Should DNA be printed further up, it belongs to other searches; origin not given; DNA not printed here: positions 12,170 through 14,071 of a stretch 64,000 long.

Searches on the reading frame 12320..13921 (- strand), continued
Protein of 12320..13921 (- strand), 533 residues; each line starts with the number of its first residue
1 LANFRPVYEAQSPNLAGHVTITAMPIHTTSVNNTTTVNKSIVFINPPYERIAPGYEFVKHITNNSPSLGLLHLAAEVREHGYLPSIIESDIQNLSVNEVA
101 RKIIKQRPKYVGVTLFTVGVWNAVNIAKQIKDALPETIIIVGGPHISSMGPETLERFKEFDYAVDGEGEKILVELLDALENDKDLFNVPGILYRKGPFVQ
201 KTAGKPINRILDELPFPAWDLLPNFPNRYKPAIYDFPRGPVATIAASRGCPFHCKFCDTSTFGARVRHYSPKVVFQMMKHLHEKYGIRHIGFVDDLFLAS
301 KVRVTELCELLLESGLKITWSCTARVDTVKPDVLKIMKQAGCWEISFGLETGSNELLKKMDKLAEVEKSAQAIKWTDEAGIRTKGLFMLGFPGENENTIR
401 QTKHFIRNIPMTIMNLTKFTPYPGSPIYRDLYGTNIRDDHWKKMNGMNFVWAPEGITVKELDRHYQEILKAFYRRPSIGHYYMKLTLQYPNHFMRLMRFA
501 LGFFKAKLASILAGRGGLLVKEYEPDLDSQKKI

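Call 59: search_protein_families(library=ncbifam, proteins=[P0363, P0365, P0367, P0368, P0371, P0374, P0377, P0389, P0404, P0437], max_evalue=1e-40)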
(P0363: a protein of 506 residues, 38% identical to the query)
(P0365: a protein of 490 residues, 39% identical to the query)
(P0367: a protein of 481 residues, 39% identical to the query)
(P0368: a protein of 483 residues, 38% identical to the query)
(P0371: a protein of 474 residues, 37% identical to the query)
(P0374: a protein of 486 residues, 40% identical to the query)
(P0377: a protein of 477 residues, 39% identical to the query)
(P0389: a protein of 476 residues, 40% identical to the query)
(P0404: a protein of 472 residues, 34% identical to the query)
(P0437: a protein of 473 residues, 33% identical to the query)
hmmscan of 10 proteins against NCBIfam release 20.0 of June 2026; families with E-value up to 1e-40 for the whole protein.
P0363 (506 aa): 4 families
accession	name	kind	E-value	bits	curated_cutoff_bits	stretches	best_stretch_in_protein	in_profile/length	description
TIGR03471.1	HpnJ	equivalog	1.2e-55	189.3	577.6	1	63-482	48-465/472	hopanoid biosynthesis associated radical SAM protein HpnJ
NF050148.1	rSAM_ApyD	equivalog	4.8e-51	173.9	750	1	44-424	24-409/645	RiPP biosynthesis radical SAM protein ApyD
TIGR04479.1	bcpD_PhpK_rSAM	subfamily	2.4e-42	145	600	1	43-403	70-426/504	PhpK family radical SAM P-methyltransferase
TIGR02026.1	BchE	equivalog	1.6e-41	142.7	481.35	1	42-494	19-469/497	magnesium-protoporphyrin IX monomethyl ester anaerobic oxidative cyclase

P0365 (490 aa): 4 families
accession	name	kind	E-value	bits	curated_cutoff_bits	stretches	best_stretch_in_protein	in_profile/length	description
TIGR02026.1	BchE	equivalog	2.8e-60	204.6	481.35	1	29-453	18-435/497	magnesium-protoporphyrin IX monomethyl ester anaerobic oxidative cyclase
TIGR03471.1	HpnJ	equivalog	3.6e-50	171.2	577.6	1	50-466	47-457/472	hopanoid biosynthesis associated radical SAM protein HpnJ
NF050148.1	rSAM_ApyD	equivalog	6.4e-44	150.4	750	1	27-445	19-433/645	RiPP biosynthesis radical SAM protein ApyD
NF038361.1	rSAM_Sden_1168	equivalog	3.5e-42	144.7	575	1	30-406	82-479/560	Sden_1168 family B12-binding radical SAM P-methyltransferase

P0367 (481 aa): 5 families
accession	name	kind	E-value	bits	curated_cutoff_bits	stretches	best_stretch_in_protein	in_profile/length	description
TIGR02026.1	BchE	equivalog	1.4e-62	212.1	481.35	1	23-464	17-454/497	magnesium-protoporphyrin IX monomethyl ester anaerobic oxidative cyclase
TIGR03471.1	HpnJ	equivalog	6.4e-58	196.8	577.6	1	46-448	47-445/472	hopanoid biosynthesis associated radical SAM protein HpnJ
NF050148.1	rSAM_ApyD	equivalog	2.5e-56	191.4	750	1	26-393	22-393/645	RiPP biosynthesis radical SAM protein ApyD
NF038361.1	rSAM_Sden_1168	equivalog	8.4e-49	166.5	575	1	2-399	63-479/560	Sden_1168 family B12-binding radical SAM P-methyltransferase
TIGR04479.1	bcpD_PhpK_rSAM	subfamily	7.1e-47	159.9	600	1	31-392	74-430/504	PhpK family radical SAM P-methyltransferase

P0368 (483 aa): 4 families
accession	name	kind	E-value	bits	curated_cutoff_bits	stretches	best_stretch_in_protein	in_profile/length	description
TIGR03471.1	HpnJ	equivalog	1e-55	189.5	577.6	1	48-465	49-464/472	hopanoid biosynthesis associated radical SAM protein HpnJ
TIGR02026.1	BchE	equivalog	1.5e-54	185.7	481.35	1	4-461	2-455/497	magnesium-protoporphyrin IX monomethyl ester anaerobic oxidative cyclase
NF050148.1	rSAM_ApyD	equivalog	1.1e-49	169.4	750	1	30-392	26-392/645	RiPP biosynthesis radical SAM protein ApyD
TIGR04479.1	bcpD_PhpK_rSAM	subfamily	4.2e-41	140.9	600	1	34-380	77-418/504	PhpK family radical SAM P-methyltransferase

P0371 (474 aa): 6 families
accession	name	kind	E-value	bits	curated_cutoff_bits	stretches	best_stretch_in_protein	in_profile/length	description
TIGR03471.1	HpnJ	equivalog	4.2e-68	230.3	577.6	1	78-453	74-448/472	hopanoid biosynthesis associated radical SAM protein HpnJ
TIGR02026.1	BchE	equivalog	3.6e-59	200.9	481.35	1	26-455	16-441/497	magnesium-protoporphyrin IX monomethyl ester anaerobic oxidative cyclase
NF050148.1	rSAM_ApyD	equivalog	1.2e-56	192.4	750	1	30-405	23-402/645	RiPP biosynthesis radical SAM protein ApyD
TIGR04479.1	bcpD_PhpK_rSAM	subfamily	7.1e-49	166.5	600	1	33-374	73-409/504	PhpK family radical SAM P-methyltransferase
NF038361.1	rSAM_Sden_1168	equivalog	3e-44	151.5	575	1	30-395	83-472/560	Sden_1168 family B12-binding radical SAM P-methyltransferase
TIGR04072.2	rSAM_ladder_B12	equivalog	4.4e-42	144.2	360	0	208-409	182-385/443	lipid biosynthesis B12-binding/radical SAM protein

P0374 (486 aa): 3 families
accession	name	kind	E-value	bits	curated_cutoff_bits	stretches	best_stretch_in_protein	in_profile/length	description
TIGR02026.1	BchE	equivalog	5.9e-56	190.3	481.35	1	2-467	1-456/497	magnesium-protoporphyrin IX monomethyl ester anaerobic oxidative cyclase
TIGR03471.1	HpnJ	equivalog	1.3e-55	189.1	577.6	1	50-440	49-435/472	hopanoid biosynthesis associated radical SAM protein HpnJ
NF050148.1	rSAM_ApyD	equivalog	8.7e-54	183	750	1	29-397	25-394/645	RiPP biosynthesis radical SAM protein ApyD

P0377 (477 aa): 6 families
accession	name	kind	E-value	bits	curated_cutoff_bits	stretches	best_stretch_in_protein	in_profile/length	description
TIGR03471.1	HpnJ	equivalog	6.1e-68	229.8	577.6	1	34-477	34-471/472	hopanoid biosynthesis associated radical SAM protein HpnJ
TIGR02026.1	BchE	equivalog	7.4e-63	213.1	481.35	1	9-443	2-431/497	magnesium-protoporphyrin IX monomethyl ester anaerobic oxidative cyclase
NF050148.1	rSAM_ApyD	equivalog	1.5e-53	182.2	750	1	36-418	27-413/645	RiPP biosynthesis radical SAM protein ApyD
TIGR04479.1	bcpD_PhpK_rSAM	subfamily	1.3e-46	159.1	600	1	36-375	74-408/504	PhpK family radical SAM P-methyltransferase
NF038361.1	rSAM_Sden_1168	equivalog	1.6e-45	155.7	575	1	27-402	80-477/560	Sden_1168 family B12-binding radical SAM P-methyltransferase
TIGR04014.1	B12_SAM_MJ_0865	equivalog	1.5e-41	142.6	360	1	84-403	49-363/434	methyl-coenzyme M reductase glutamine C-methyltransferase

P0389 (476 aa): 4 families
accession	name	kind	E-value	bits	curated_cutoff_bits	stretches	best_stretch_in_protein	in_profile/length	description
TIGR03471.1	HpnJ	equivalog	8.9e-61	206.2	577.6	1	47-455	48-448/472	hopanoid biosynthesis associated radical SAM protein HpnJ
TIGR02026.1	BchE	equivalog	3.7e-54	184.4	481.35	1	26-442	19-430/497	magnesium-protoporphyrin IX monomethyl ester anaerobic oxidative cyclase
NF050148.1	rSAM_ApyD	equivalog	3.1e-50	171.2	750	1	28-445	24-435/645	RiPP biosynthesis radical SAM protein ApyD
TIGR04479.1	bcpD_PhpK_rSAM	subfamily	1.4e-49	168.8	600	1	28-397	71-435/504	PhpK family radical SAM P-methyltransferase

P0404 (472 aa): 6 families
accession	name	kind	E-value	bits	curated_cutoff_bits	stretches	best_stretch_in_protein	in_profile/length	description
TIGR03471.1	HpnJ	equivalog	8.2e-62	209.6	577.6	1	45-446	46-444/472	hopanoid biosynthesis associated radical SAM protein HpnJ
TIGR02026.1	BchE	equivalog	8.9e-58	196.3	481.35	1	4-446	2-438/497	magnesium-protoporphyrin IX monomethyl ester anaerobic oxidative cyclase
TIGR04479.1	bcpD_PhpK_rSAM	subfamily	9.5e-49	166.1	600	1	29-379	72-417/504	PhpK family radical SAM P-methyltransferase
NF050148.1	rSAM_ApyD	equivalog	3.3e-44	151.3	750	1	50-392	59-392/645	RiPP biosynthesis radical SAM protein ApyD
TIGR04385.1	B12_rSAM_cofa1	equivalog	1.2e-43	150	450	1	34-402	25-403/438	B12 lower ligand biosynthesis radical SAM protein BzaD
TIGR04014.1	B12_SAM_MJ_0865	equivalog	8.6e-41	140.1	360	0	65-397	34-362/434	methyl-coenzyme M reductase glutamine C-methyltransferase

P0437 (473 aa): 5 families
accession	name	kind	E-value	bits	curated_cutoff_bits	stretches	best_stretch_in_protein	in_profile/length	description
TIGR02026.1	BchE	equivalog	1.9e-59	201.8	481.35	1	4-445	2-437/497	magnesium-protoporphyrin IX monomethyl ester anaerobic oxidative cyclase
TIGR03471.1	HpnJ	equivalog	7e-57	193.3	577.6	1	47-469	48-468/472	hopanoid biosynthesis associated radical SAM protein HpnJ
NF050148.1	rSAM_ApyD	equivalog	8.1e-51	173.2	750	1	28-439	24-434/645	RiPP biosynthesis radical SAM protein ApyD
TIGR04479.1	bcpD_PhpK_rSAM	subfamily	6.2e-42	143.6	600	1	63-371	104-409/504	PhpK family radical SAM P-methyltransferase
NF038361.1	rSAM_Sden_1168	equivalog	3.6e-41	141.3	575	0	28-399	84-479/560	Sden_1168 family B12-binding radical SAM P-methyltransferase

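Call 60: search_protein_families(library=pfam, proteins=[L002:5216-7624:+, L002:9512-10237:-, L005:9588-10964:+, L005:10981-12435:+, L005:6865-7830:-, L009:9540-10421:+, L009:6934-7593:-, L040:9507-10037:+, L028:6984-7643:-], max_evalue=0.001)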
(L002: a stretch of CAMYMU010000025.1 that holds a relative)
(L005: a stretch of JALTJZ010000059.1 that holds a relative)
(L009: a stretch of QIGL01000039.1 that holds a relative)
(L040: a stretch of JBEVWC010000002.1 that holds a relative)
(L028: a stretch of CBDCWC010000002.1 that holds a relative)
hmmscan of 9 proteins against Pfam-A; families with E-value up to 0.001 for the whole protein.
L002:5216-7624:+ (802 aa): 6 families
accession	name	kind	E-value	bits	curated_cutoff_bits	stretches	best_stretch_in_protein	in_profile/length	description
PF00204.31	DNA_gyraseB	-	3.8e-62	209.2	27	1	220-389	1-172/173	DNA gyrase B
PF18053.6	GyrB_insert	-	1.5e-52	178.3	26.1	1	563-728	1-167/167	DNA gyrase B subunit insert domain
PF00986.26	DNA_gyraseB_C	-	4.8e-30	103.9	29.8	1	731-791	3-63/63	DNA gyrase B subunit, carboxyl terminus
PF01751.28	Toprim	-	1.1e-20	74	23.1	1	418-530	1-95/96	Toprim domain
PF02518.31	HATPase_c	-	1.5e-17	64.5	26.4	1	32-169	2-105/111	Histidine kinase-, DNA gyrase B-, and HSP90-like ATPase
PF21249.2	GyrB_hook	-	2.6e-13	49.8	23.7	1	532-560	1-29/29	GyrB, hook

L002:9512-10237:- (241 aa): 1 family
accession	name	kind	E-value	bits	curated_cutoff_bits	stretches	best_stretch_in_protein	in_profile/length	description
PF01553.26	Acyltransferase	-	2.8e-20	72.9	23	1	59-182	3-131/132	Acyltransferase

L005:9588-10964:+ (458 aa): 25 families
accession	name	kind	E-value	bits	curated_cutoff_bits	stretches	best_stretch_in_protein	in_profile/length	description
PF02254.24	TrkA_N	-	2e-56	189.8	23.8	2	235-350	1-116/116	TrkA-N domain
PF02080.26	TrkA_C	-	2.5e-24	85.4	27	2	157-225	3-70/71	TrkA-C domain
PF13241.12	NAD_binding_7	-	2.2e-13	51.1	22.1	2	2-84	9-80/104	Putative NAD(P)-binding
PF03807.23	F420_oxidored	-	6.4e-10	39.9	21.6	1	2-48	1-49/94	NADP oxidoreductase coenzyme F420-dependent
PF03435.24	Sacchrp_dh_NADP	-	1.3e-09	38.9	25.1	1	3-43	1-43/129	Saccharopine dehydrogenase NADP binding domain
PF02558.23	ApbA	-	6.9e-09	35.9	22.2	0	235-272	1-38/150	Ketopantoate reductase PanE/ApbA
PF02737.24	3HCDH_N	-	1.1e-08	35.7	22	1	2-45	1-44/180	3-hydroxyacyl-CoA dehydrogenase, NAD binding domain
PF01262.27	AlaDh_PNT_C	-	1.4e-08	34.9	23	1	2-71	30-98/214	Alanine dehydrogenase/PNT, C-terminal domain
PF01488.26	Shikimate_DH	-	1.3e-07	32.2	24.3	0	2-77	14-87/138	Shikimate / quinate 5-dehydrogenase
PF01210.29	NAD_Gly3P_dh_N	-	9.9e-07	29.3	23.1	0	2-110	1-112/158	NAD-dependent glycerol-3-phosphate dehydrogenase N-terminus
PF07992.20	Pyr_redox_2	-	1.8e-06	28.1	26.1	0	223-267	134-178/291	Pyridine nucleotide-disulphide oxidoreductase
PF03446.21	NAD_binding_2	-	5.9e-06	26.8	21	0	3-83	2-74/161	NAD binding domain of 6-phosphogluconate dehydrogenase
PF02826.25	2-Hacid_dh_C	-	1.3e-05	25.1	25.1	0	231-275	35-79/178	D-isomer specific 2-hydroxyacid dehydrogenase, NAD binding domain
PF01408.29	GFO_IDH_MocA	-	2.2e-05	25.6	24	0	234-304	2-69/120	Oxidoreductase family, NAD-binding Rossmann fold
PF06690.17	HcgC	-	3.6e-05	23.9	31.4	0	2-42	45-84/248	FeGP cofactor biosynthesis protein, methyltransferase HcgC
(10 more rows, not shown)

L005:10981-12435:+ (484 aa): 1 family
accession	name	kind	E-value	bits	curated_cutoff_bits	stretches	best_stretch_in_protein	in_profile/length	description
PF02386.22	TrkH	-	1.6e-98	330.8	27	1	37-478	3-491/502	Cation transport protein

L005:6865-7830:- (321 aa): 1 family
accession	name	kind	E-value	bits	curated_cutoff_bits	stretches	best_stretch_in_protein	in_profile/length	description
PF00581.25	Rhodanese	-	9.6e-23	81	22.2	2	47-162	1-101/102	Rhodanese-like domain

L009:9540-10421:+ (293 aa): 1 family
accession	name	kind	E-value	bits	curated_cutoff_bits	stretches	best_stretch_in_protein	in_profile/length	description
PF03279.18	Lip_A_acyltrans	-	2.9e-54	184.7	22.3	1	5-281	19-294/295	Bacterial lipid A biosynthesis acyltransferase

L009:6934-7593:- (219 aa): 1 family
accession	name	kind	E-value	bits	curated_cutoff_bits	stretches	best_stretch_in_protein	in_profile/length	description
PF11249.13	DUF3047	-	2.7e-66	223.3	27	1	41-215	2-198/198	Protein of unknown function (DUF3047)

L040:9507-10037:+ (176 aa): 0 families

L028:6984-7643:- (219 aa): 3 families
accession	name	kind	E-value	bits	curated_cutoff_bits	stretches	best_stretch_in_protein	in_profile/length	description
PF00255.25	GSHPx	-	4.4e-40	136.1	27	1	62-168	1-107/108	Glutathione peroxidase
PF00578.27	AhpC-TSA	-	4.7e-07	30.2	26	1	63-152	6-88/124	AhpC/TSA family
PF08534.16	Redoxin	-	1.2e-05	25.6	26.6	1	64-124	8-72/148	Redoxin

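Call 65: search_protein_families(library=pfam, proteins=[L051:5450-5914:+, L032:5122-5916:+, L025:15780-16331:+, L025:11579-12520:+, L025:12539-13150:+, L032:7067-7909:+, L025:9842-10129:+, L025:10264-11595:+], max_evalue=0.001)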
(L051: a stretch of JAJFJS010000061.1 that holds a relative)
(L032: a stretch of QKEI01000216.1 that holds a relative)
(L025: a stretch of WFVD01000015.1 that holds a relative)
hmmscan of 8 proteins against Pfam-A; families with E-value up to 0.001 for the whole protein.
L051:5450-5914:+ (154 aa): 1 family
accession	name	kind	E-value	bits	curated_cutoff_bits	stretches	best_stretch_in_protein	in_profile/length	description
PF22817.2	ApeP-like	-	3.7e-12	46.5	27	1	7-124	10-129/158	ApeP dehydratase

L032:5122-5916:+ (264 aa): 2 families
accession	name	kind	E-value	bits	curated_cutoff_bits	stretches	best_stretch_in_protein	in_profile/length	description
PF13723.12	Ketoacyl-synt_2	-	5.5e-32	111.6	25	1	35-209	12-175/223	Beta-ketoacyl synthase, N-terminal domain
PF00109.32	ketoacyl-synt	-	1.4e-05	25.3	20.8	1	36-152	69-185/252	Beta-ketoacyl synthase, N-terminal domain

L025:15780-16331:+ (183 aa): 0 families

L025:11579-12520:+ (313 aa): 1 family
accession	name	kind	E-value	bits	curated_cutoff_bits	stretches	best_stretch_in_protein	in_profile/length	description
PF03279.18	Lip_A_acyltrans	-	3.6e-15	56.4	22.3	1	111-305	107-293/295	Bacterial lipid A biosynthesis acyltransferase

L025:12539-13150:+ (203 aa): 1 family
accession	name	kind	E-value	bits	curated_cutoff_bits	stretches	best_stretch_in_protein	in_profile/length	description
PF19574.5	LolA_3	-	5.4e-19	68.7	23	1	34-192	5-164/192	Outer membrane lipoprotein carrier protein LolA-like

L032:7067-7909:+ (280 aa): 3 families
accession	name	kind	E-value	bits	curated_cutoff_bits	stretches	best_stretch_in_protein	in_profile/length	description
PF00535.33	Glycos_transf_2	-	1.8e-22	80.5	23.3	1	31-154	2-130/168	Glycosyl transferase family 2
PF13641.12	Glyco_tranf_2_3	-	1.4e-05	25.6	27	1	29-163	3-132/230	Glycosyltransferase like family 2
PF13704.12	Glyco_tranf_2_4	-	0.00083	20.2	27.5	0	37-93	2-59/98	Glycosyl transferase family 2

L025:9842-10129:+ (95 aa): 1 family
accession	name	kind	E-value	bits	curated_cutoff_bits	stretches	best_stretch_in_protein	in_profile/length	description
PF00550.31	PP-binding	-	1.6e-08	35.1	20.8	1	27-71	10-52/67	Phosphopantetheine attachment site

L025:10264-11595:+ (443 aa): 2 families
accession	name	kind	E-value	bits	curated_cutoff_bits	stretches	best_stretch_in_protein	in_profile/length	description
PF00501.34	AMP-binding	-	2.9e-18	66.3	29.9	1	42-285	81-332/384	AMP-binding enzyme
PF13193.12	AMP-binding_C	-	4.9e-05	24.6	24.5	1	359-426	8-76/76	AMP-binding enzyme C-terminal domain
